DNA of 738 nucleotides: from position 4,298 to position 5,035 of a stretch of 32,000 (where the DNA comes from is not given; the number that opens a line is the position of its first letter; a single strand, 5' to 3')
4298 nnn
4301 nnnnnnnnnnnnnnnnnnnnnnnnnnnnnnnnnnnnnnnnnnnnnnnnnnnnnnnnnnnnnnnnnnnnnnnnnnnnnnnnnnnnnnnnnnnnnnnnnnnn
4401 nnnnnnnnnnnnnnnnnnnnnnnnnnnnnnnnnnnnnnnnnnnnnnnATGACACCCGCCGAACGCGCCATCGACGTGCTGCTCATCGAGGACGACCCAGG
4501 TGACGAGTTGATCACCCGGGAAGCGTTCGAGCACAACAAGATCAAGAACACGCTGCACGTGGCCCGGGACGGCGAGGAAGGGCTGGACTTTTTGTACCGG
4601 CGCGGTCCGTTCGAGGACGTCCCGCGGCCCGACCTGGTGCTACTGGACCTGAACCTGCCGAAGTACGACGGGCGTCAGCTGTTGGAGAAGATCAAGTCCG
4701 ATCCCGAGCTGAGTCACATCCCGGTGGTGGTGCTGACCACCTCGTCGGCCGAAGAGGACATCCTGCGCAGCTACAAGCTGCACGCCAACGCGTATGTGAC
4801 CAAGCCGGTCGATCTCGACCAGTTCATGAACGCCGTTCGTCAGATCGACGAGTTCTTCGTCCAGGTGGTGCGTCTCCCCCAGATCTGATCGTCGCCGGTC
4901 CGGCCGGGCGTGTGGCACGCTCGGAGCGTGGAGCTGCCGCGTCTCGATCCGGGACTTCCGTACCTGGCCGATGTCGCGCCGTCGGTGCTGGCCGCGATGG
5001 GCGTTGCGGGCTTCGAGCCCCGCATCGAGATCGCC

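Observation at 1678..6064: Four-gene phosphorelay operon linking a CHASE3 histidine kinase to two phosphatase-type outputs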

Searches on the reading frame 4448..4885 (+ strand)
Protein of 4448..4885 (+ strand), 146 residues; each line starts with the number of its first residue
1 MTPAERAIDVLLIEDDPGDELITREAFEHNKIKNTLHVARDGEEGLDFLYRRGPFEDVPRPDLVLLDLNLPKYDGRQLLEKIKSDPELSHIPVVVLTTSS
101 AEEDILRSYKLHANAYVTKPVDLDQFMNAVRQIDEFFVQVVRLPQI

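Call 6: search_protein_families(library=pfam, proteins=[window:4448-4885:+], max_evalue=0.01)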
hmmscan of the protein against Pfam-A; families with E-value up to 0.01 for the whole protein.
window:4448-4885:+ (146 aa): 1 family
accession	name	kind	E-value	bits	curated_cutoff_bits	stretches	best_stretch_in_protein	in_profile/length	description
PF00072.30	Response_reg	-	2.1e-20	73.4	30.2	1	10-131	1-111/111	Response regulator receiver domain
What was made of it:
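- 4448..4888 (+): g3: MSMEG_6128 orthologue, a stand-alone Rcp1-type receiver protein (146 aa). Its role is unresolved. Pfam finds Response_reg only (call 6).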

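Call 7: search_protein_families(library=ncbifam, proteins=[window:4448-4885:+], max_evalue=0.01)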
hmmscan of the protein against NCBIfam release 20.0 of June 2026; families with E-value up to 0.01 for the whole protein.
window:4448-4885:+ (146 aa): 89 families (the best 25 are shown)
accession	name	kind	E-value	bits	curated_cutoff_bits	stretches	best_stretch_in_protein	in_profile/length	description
NF051850.1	RespRegRprY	equivalog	3.7e-14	52.7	370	1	6-130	3-116/234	response regulator transcription factor RprY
TIGR02154.1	PhoB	equivalog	2e-13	50.2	296.2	1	10-131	5-117/226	phosphate regulon transcriptional regulator PhoB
NF007135.0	PRK09581.1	equivalog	5.2e-13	48.6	474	1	60-132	46-118/457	PleD family two-component system response regulator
TIGR02875.1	spore_0_A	equivalog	7.5e-13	48.3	200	1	10-135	5-123/262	sporulation transcription factor Spo0A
NF041733.1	resp_reg_CseB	equivalog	1e-12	48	350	1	9-132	2-113/228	two-component system response regulator CseB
NF041866.1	EpsW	equivalog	1.9e-12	46.9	200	1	10-133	8-124/131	exopolysaccharide biosynthesis response regulator EpsW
NF007935.0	PRK10651.1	equivalog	4.1e-12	45.7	250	1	9-133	8-123/216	two-component system response regulator NarL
NF040689.1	MtrAB_MtrA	equivalog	2.2e-11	43.5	300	1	59-131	41-110/219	MtrAB system response regulator MtrA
NF045717.1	DVU0259_DivK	exception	3.6e-11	43.3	160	1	10-132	5-114/117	DVU0259 family response regulator domain-containing protein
NF007546.0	PRK10161.1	equivalog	7.6e-11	42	471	1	58-130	44-116/229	phosphate response regulator transcription factor PhoB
NF053854.1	RespRegPhoBBctds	equivalog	9.2e-11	41.5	270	1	59-132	40-113/225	two-component system response regulator PhoB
NF040534.1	resp_reg_YycF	equivalog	2.8e-10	39.9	340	1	27-130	18-111/231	response regulator YycF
NF007901.0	PRK10610.1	equivalog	3.8e-10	40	189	1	22-123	20-113/129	chemotaxis response regulator CheY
NF045505.1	RR_RssB_Pseudo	equivalog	7.5e-10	38.4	700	1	10-123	8-111/394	two-component system response regulator RssB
NF045944.1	ResRegRpaBCyano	equivalog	8.9e-10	38.3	330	1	35-130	23-108/229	response regulator transcription factor RpaB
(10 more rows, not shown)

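Call 21: find_homologous_proteins(query=window:4448-4885:+, max_evalue=1e-20)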
Query window:4448-4885:+ (146 aa): 7992 proteins with E <= 1e-20 among 8000 candidates; the best 120 are listed.
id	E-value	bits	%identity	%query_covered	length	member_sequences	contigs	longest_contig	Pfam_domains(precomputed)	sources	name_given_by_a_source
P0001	1.1e-85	303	97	100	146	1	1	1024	PF00072.31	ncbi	-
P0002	5.7e-84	297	95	99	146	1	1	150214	PF00072.31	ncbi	-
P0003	8.0e-84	297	95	100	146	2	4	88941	PF00072.31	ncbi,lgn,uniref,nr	ncbi:two-component system response regulator [Mycolicibacterium cyprinidarum]|uniref:Two-component s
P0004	6.2e-83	294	94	99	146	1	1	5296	PF00072.31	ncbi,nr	ncbi:MAG: response regulator [Actinomycetota bacterium]|nr:response regulator [Actinomycetota bacter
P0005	6.7e-83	294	94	99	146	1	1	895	PF00072.31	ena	-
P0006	7.0e-83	293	94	99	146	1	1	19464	PF00072.31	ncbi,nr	ncbi:MAG: response regulator [Actinomycetota bacterium]|nr:response regulator [Actinomycetota bacter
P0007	1.8e-82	292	94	99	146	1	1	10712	PF00072.31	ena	-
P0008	1.8e-82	292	94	99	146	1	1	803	PF00072.31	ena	-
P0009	2.5e-82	292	94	100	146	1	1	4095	PF00072.31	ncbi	-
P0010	9.0e-82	290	91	99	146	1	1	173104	PF00072.31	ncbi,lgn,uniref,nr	ncbi:two-component system response regulator [Mycobacterium sp. IS-1742]|uniref:response regulator n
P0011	1.2e-81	289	92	99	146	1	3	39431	PF00072.31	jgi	jgi:CheY-like chemotaxis protein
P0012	1.5e-81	289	92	99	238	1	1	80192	PF02518.32,PF00072.31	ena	-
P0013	1.5e-81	289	90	100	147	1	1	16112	PF00072.31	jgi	jgi:CheY-like chemotaxis protein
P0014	1.6e-81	289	91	99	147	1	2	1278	PF00072.31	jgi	jgi:CheY-like chemotaxis protein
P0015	1.6e-81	289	93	97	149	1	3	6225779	PF00072.31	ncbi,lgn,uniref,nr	ncbi:two-component system response regulator [Mycolicibacterium moriokaense]|uniref:Two-component sy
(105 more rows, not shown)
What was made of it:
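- Tried and rejected: The candidates (P0241, and the 224-244-aa HATPase_c+REC proteins of call 21) are artefacts.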

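Call 31: search_solved_structures(query=window:4448-4885:+, max_evalue=1e-8, show_alignments=2)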
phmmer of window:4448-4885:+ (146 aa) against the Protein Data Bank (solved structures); distinct sequences matched with E-value up to 1e-8: 48.
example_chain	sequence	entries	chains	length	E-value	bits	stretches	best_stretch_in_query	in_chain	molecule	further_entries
5te9_A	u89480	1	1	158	7e-49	168.6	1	6-144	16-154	Response regulator receiver protein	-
1jlk_A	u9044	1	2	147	1.2e-35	125.7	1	10-144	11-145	Response regulator RCP1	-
1i3c_A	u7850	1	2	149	1.3e-35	125.7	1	10-144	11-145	RESPONSE REGULATOR RCP1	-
1k68_A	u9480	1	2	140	2.2e-35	124.9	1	10-144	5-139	Phytochrome Response Regulator RcpA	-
5brj_A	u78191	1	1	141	1.6e-31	112.4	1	9-137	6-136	Two component response regulator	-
6xvu_A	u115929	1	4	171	2e-30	108.8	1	8-145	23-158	Response regulator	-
5ic5_A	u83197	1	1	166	3.5e-30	108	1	10-138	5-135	Candidate response regulator, CheY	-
8avv_A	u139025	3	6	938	4.1e-29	104.5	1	8-145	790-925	Bacteriophytochrome,Response regulator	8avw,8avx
4zyl_A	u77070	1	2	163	1.6e-25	93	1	9-144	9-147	RphyB protein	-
1k66_A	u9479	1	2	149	2.2e-25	92.5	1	10-145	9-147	Phytochrome Response Regulator RcpB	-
3heb_A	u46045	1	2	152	2.1e-23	86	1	7-145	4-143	Response regulator receiver domain protein (CheY)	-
2qvg_A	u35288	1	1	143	2.4e-15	60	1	4-125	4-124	Two component response regulator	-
9xzo_A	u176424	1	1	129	4.8e-14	55.7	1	10-131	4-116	De novo protein M1X0B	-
9g86_A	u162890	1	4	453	2.3e-13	53.5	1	60-140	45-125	Response regulator PleD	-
9g85_A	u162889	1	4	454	2.3e-13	53.5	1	60-140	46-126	Response regulator PleD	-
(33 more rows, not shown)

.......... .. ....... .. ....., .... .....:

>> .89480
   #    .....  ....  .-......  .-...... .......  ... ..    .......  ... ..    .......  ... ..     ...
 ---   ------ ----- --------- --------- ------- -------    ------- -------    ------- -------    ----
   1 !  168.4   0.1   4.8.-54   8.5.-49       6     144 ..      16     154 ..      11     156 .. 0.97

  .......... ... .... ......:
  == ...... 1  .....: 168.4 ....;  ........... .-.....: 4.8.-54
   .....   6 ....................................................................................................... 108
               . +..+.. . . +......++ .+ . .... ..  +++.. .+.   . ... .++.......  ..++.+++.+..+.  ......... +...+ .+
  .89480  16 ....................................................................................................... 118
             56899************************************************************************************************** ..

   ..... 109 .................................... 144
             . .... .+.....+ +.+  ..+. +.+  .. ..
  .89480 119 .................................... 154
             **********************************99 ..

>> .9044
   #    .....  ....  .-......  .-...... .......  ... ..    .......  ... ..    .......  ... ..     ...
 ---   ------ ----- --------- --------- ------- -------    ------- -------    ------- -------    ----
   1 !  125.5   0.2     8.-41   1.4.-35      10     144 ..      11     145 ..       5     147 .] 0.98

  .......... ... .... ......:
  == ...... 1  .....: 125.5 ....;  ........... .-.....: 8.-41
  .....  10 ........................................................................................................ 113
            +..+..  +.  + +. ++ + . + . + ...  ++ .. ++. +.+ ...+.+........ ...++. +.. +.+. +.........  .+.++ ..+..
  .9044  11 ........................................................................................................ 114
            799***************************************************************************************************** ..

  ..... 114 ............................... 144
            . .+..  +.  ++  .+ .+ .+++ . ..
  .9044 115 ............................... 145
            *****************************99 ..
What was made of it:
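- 4448..4888 (+): PDB matches: 5TE9 at E 7e-49; Rcp1 and RcpA at 1e-35 (call 31).
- On Rcp1-type single-domain response regulators: 5TE9 at E 7e-49; Rcp1 and RcpA at about 1e-35 over residues 10-144 (call 31).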

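Call 69: search_protein_representatives(protein=window:4448-4885:+)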
Query: 146 residues. Proteins with E-value up to 0.001 (for the whole library): 242103; up to 1e-10: 37768; up to 1e-30: 799. The best 150 are listed.
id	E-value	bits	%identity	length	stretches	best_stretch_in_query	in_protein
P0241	7.0e-81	285.3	93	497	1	1-144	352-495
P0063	3.1e-80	283.3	92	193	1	1-144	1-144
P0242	6.2e-80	282.3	75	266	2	1-145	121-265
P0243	1.0e-73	262.1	46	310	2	8-144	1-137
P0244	1.9e-73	261.2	83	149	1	2-145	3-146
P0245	1.8e-70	251.6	48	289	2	8-145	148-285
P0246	6.5e-66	236.8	44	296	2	7-140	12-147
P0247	2.4e-61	222.0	44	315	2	4-144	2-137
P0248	1.7e-58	212.8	49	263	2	9-137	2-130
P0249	7.1e-58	210.8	55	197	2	6-98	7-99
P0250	4.2e-55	201.8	65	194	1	1-144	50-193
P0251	6.6e-55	201.2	69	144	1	1-145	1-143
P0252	3.3e-54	198.9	40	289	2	7-144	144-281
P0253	5.2e-54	198.3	69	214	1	13-145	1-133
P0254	3.2e-53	195.7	37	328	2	7-145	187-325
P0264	4.8e-49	182.2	40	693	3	3-144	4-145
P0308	1.1e-43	164.8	47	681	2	7-144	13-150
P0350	2.5e-41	157.2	38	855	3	7-144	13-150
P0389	1.3e-39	151.6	51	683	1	4-145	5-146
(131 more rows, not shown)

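Call 70: search_protein_families(library=pfam, proteins=[P0241, P0242, P0243, P0264, P0308, P0389, P0350], max_evalue=0.0001)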
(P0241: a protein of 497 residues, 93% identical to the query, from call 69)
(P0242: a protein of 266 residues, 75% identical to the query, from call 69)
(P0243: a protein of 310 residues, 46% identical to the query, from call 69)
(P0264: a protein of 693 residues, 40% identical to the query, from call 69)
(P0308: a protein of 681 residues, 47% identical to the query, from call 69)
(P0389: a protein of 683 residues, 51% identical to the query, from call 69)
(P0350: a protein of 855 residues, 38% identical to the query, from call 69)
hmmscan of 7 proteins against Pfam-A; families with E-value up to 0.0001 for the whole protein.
P0241 (497 aa): 4 families
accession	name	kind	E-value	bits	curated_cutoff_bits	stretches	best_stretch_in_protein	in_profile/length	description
PF00072.30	Response_reg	-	7.7e-20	71.6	30.2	1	361-482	1-111/111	Response regulator receiver domain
PF00512.31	HisKA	-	5.9e-11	42.7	26.9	1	113-177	2-63/66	His Kinase A (phospho-acceptor) domain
PF02518.31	HATPase_c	-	1.3e-08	35.7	26.4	1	222-282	1-55/111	Histidine kinase-, DNA gyrase B-, and HSP90-like ATPase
PF00672.30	HAMP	-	2.5e-08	34.5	25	1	37-86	3-52/53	HAMP domain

P0242 (266 aa): 1 family
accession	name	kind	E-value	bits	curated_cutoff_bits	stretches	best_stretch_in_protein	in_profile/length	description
PF00072.30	Response_reg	-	8.1e-37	126.2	30.2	2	130-251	1-111/111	Response regulator receiver domain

P0243 (310 aa): 1 family
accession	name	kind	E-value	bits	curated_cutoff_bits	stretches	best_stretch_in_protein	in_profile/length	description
PF00072.30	Response_reg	-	2.9e-35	121.2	30.2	2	3-122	1-109/111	Response regulator receiver domain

P0264 (693 aa): 5 families
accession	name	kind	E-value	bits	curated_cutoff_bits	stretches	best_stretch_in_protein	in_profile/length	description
PF00072.30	Response_reg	-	1.3e-70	235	30.2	3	572-686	1-110/111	Response regulator receiver domain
PF02518.31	HATPase_c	-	9.7e-32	110.2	26.4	1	432-547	1-109/111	Histidine kinase-, DNA gyrase B-, and HSP90-like ATPase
PF00512.31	HisKA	-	2.6e-20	72.7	26.9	1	319-385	1-66/66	His Kinase A (phospho-acceptor) domain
PF20274.4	cREC_REC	-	1.8e-05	25.8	27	0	192-244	6-61/88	Cyclic-phosphate processing Receiver domain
PF23198.2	PDE8A_N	-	4.5e-05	23.8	29.6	0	590-657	31-96/147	PDE8A-like, N-terminal domain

P0308 (681 aa): 3 families
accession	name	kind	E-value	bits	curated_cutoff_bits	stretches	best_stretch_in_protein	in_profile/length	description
PF00072.30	Response_reg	-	9.7e-51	171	30.2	3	16-133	1-107/111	Response regulator receiver domain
PF02518.31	HATPase_c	-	4.3e-21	75.9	26.4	1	420-536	4-110/111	Histidine kinase-, DNA gyrase B-, and HSP90-like ATPase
PF00512.31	HisKA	-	2.3e-11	44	26.9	1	312-374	3-64/66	His Kinase A (phospho-acceptor) domain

P0389 (683 aa): 3 families
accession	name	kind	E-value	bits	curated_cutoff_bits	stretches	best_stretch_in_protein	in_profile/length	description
PF00072.30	Response_reg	-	1.2e-44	151.4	30.2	2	11-131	1-110/111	Response regulator receiver domain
PF02518.31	HATPase_c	-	4.9e-22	78.9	26.4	1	414-531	5-110/111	Histidine kinase-, DNA gyrase B-, and HSP90-like ATPase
PF00512.31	HisKA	-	1e-08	35.5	26.9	1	305-366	2-63/66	His Kinase A (phospho-acceptor) domain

P0350 (855 aa): 3 families
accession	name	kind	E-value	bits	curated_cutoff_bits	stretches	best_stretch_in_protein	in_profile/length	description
PF00072.30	Response_reg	-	2.6e-77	256.6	30.2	4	576-686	1-111/111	Response regulator receiver domain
PF02518.31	HATPase_c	-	2.4e-22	79.9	26.4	1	433-553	2-109/111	Histidine kinase-, DNA gyrase B-, and HSP90-like ATPase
PF00512.31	HisKA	-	7.4e-11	42.4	26.9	1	327-388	3-63/66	His Kinase A (phospho-acceptor) domain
